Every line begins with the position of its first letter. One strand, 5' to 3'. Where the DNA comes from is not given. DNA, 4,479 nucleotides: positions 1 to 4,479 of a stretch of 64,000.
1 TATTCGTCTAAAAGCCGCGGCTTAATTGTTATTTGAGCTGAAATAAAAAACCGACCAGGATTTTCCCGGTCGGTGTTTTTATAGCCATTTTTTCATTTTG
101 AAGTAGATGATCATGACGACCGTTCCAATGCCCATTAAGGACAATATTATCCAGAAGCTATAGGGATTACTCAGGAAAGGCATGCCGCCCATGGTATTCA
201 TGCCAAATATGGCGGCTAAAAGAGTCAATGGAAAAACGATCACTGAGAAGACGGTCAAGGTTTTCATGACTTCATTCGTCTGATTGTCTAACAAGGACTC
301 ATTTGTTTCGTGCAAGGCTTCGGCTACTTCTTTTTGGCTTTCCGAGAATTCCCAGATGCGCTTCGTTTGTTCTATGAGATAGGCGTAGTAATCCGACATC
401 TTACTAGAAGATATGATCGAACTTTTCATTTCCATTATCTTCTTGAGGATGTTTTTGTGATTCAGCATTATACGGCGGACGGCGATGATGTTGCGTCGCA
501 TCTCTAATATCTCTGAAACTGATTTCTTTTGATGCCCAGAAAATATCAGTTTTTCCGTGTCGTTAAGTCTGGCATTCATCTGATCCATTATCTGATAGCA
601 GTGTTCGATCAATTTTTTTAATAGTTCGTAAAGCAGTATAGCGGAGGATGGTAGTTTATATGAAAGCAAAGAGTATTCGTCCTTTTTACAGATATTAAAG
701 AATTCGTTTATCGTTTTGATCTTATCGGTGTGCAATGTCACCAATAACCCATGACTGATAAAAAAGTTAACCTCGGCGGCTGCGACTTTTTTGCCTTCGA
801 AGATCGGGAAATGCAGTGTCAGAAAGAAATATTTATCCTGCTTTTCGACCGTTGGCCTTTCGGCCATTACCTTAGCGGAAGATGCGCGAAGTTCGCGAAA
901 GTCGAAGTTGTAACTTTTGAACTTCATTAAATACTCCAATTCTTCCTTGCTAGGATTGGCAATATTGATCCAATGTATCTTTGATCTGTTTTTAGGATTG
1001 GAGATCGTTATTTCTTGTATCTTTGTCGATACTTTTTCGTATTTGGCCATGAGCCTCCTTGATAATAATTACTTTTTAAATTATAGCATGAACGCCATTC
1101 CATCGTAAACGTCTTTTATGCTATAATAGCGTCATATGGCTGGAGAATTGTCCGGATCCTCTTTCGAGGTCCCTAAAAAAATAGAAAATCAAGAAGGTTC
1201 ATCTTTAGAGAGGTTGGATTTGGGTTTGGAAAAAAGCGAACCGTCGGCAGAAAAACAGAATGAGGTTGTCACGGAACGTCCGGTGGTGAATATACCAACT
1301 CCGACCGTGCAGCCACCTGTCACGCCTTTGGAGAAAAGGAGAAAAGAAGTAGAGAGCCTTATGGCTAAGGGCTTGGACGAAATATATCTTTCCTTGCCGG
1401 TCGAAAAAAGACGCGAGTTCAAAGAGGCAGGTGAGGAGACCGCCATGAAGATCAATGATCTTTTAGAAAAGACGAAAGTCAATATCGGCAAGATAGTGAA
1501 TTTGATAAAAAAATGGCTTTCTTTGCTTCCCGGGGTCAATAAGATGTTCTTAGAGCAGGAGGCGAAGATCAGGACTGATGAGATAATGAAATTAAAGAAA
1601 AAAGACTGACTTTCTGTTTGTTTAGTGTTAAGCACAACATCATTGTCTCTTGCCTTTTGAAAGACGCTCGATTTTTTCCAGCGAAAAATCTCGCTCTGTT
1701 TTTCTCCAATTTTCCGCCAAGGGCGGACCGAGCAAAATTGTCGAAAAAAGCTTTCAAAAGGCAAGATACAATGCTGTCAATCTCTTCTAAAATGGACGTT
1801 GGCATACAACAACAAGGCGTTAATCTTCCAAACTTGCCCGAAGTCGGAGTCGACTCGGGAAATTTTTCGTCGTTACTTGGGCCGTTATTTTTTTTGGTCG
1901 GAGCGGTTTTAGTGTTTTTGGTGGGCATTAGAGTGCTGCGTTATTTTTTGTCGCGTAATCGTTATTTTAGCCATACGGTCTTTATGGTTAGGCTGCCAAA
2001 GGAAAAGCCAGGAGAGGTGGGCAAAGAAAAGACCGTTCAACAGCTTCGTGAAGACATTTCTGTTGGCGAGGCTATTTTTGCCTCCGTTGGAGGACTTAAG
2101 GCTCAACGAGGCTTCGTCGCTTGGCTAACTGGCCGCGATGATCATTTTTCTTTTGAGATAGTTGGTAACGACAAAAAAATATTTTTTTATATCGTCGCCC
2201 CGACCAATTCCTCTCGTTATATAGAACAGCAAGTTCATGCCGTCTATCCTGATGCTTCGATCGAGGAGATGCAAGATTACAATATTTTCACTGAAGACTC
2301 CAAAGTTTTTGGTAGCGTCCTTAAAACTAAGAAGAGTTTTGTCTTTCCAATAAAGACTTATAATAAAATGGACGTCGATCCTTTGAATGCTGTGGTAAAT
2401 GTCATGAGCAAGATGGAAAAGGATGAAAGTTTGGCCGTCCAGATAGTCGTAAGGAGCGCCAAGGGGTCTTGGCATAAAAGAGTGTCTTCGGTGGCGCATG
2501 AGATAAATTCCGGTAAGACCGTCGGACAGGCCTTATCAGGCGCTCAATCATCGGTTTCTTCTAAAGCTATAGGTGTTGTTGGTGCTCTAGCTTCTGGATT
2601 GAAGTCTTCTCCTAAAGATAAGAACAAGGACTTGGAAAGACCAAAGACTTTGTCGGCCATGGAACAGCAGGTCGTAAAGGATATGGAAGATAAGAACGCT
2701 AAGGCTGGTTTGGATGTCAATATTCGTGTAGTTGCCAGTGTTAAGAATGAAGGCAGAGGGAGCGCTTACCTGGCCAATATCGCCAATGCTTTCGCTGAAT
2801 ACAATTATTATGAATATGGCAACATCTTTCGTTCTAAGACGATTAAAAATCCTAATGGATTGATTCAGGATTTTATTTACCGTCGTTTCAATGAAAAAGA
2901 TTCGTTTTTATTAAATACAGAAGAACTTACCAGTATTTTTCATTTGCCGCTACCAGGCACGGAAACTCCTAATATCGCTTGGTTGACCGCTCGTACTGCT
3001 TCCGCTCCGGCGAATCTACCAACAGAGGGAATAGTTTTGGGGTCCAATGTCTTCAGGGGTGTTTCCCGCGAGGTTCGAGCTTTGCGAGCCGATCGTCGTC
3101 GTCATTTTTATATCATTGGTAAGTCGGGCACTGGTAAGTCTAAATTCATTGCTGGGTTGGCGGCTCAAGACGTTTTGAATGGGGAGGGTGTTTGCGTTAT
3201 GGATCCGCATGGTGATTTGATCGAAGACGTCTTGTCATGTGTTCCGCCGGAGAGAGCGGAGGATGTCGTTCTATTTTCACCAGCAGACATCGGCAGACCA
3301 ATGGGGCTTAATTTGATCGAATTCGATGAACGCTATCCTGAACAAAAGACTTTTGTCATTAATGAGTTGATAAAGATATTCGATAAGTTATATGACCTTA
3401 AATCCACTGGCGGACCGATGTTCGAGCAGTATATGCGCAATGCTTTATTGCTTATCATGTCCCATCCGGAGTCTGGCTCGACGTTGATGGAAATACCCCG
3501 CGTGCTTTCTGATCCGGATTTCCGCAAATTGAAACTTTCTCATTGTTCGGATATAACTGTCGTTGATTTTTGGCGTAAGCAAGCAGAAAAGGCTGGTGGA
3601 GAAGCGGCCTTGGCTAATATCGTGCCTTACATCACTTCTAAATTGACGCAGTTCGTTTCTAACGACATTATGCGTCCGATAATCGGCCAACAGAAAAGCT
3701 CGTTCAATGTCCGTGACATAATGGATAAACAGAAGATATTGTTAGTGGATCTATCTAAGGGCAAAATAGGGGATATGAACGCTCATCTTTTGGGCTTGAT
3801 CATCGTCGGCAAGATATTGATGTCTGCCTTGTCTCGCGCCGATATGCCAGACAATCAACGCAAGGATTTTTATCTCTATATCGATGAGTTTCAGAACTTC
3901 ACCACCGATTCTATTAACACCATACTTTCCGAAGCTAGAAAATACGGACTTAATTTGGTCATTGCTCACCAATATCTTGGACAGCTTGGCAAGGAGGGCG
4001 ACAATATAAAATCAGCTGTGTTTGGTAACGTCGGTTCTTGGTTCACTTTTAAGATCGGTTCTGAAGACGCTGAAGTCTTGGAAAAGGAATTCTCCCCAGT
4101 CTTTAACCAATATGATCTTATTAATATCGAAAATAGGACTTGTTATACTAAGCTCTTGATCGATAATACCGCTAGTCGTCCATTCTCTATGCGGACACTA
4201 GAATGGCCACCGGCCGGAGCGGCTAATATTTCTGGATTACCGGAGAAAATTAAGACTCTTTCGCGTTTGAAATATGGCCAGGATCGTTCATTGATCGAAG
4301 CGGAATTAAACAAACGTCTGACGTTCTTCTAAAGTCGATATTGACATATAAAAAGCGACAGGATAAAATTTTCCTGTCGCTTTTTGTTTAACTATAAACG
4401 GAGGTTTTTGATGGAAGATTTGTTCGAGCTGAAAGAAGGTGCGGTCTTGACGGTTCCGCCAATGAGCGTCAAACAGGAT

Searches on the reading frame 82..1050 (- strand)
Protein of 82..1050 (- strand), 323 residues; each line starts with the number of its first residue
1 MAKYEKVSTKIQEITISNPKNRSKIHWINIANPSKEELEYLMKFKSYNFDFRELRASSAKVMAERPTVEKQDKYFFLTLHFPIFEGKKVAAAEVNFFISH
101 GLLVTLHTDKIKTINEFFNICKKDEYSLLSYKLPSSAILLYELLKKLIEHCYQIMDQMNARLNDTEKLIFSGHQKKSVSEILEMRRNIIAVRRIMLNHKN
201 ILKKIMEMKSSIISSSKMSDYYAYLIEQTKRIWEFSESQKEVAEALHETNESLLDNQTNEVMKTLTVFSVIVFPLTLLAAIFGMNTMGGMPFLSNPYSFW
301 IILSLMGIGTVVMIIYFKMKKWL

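Call 73: search_protein_families(library=pfam, proteins=[window:82-1050:-], max_evalue=0.001)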
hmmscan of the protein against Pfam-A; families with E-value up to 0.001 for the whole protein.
window:82-1050:- (323 aa): 2 families
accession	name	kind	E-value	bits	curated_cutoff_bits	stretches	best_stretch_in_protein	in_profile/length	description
PF01544.23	CorA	-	4e-57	194.2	27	1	24-318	3-291/292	CorA-like Mg2+ transporter protein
PF20990.2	DUF2207_C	-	0.00022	21.4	33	0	231-322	103-192/247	Predicted membrane protein (DUF2207) C-terminal domain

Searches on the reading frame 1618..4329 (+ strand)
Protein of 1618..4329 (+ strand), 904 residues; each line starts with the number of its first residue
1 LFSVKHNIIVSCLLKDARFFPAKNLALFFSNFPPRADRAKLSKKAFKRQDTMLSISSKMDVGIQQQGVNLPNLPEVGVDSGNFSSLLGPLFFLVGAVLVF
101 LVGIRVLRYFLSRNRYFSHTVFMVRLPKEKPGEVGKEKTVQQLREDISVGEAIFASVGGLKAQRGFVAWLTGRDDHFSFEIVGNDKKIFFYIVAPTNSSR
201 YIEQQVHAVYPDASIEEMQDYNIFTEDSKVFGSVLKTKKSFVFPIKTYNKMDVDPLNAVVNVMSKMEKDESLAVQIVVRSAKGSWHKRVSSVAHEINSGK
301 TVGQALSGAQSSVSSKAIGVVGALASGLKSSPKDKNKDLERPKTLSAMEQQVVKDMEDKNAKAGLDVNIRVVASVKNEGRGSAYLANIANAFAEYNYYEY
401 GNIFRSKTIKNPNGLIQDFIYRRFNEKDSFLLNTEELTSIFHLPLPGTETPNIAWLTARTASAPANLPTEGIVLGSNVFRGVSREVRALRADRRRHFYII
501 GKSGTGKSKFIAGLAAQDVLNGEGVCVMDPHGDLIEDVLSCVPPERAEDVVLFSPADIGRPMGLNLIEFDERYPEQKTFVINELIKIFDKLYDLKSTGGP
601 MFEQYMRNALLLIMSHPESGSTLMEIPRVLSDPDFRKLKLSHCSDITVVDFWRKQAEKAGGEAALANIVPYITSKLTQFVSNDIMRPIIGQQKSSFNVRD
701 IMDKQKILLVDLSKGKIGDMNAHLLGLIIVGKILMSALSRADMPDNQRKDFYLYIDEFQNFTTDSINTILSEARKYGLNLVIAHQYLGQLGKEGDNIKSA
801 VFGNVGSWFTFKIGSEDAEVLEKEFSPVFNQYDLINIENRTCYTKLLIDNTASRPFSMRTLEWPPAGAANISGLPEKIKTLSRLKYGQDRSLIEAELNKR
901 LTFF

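Call 73: search_protein_families(library=pfam, proteins=[window:1618-4329:+], max_evalue=0.001)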
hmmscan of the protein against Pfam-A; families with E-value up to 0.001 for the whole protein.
window:1618-4329:+ (904 aa): 3 families
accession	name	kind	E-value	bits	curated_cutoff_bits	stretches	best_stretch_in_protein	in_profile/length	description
PF10412.15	TrwB_AAD_bind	-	1.3e-09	37.9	20.5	1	691-814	187-311/387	Type IV secretion-system coupling protein DNA-binding domain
PF01935.23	DUF87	-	9.3e-06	26.3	23.2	1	494-567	23-90/220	Helicase HerA, central domain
PF12696.13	TraG-D_C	-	6.4e-05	23.3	22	1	751-821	2-72/126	TraM recognition site of TraD and TraG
